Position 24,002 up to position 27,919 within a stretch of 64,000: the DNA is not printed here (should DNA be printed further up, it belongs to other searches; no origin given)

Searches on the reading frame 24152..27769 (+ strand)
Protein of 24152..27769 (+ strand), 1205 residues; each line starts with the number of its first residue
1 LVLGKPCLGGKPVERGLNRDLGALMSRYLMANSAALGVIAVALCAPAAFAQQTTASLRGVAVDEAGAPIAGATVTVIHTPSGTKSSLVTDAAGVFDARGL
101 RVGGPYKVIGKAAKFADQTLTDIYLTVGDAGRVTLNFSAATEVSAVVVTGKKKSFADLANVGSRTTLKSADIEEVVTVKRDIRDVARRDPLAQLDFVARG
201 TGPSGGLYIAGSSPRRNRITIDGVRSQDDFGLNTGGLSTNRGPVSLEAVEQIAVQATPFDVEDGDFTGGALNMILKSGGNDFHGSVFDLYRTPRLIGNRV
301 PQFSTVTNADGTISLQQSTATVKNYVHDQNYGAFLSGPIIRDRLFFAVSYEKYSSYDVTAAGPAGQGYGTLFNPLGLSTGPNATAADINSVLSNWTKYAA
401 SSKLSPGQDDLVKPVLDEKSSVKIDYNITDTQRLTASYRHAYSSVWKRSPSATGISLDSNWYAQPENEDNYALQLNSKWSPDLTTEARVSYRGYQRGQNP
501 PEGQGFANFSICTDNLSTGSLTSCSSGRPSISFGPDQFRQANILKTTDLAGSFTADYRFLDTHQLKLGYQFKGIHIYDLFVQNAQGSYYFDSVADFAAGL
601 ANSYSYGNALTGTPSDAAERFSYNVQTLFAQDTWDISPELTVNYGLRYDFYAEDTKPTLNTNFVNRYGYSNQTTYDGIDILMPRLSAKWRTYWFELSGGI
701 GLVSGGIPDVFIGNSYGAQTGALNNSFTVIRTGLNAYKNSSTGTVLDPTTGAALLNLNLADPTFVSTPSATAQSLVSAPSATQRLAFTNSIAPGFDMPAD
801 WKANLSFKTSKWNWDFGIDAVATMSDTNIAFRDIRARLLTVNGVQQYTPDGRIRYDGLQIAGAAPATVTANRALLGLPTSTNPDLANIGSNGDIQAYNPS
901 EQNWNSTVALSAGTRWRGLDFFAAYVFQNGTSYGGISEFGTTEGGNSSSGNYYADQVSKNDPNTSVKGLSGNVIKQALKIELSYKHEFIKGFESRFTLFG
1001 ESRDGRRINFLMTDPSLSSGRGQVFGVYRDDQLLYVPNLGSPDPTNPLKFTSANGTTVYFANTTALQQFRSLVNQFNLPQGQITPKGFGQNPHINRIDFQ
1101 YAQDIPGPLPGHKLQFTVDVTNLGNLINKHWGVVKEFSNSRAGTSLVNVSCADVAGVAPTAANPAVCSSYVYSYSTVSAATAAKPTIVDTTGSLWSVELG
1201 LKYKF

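Call 76: search_protein_families(library=pfam, proteins=[window:24152-27769:+], max_evalue=0.00001)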
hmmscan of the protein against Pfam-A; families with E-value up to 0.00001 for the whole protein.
window:24152-27769:+ (1205 aa): 3 families
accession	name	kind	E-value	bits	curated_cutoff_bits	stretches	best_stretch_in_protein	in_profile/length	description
PF25183.1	OMP_b-brl_4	-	4.4e-33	115.1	30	1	274-1128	1-810/838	Outer membrane beta barrel domain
PF13620.12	CarboxypepD_reg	-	3.9e-15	56.4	32.3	1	56-135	1-79/82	Carboxypeptidase regulatory-like domain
PF07715.20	Plug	-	2e-06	28.7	23.9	1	162-267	7-103/107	TonB-dependent Receptor Plug Domain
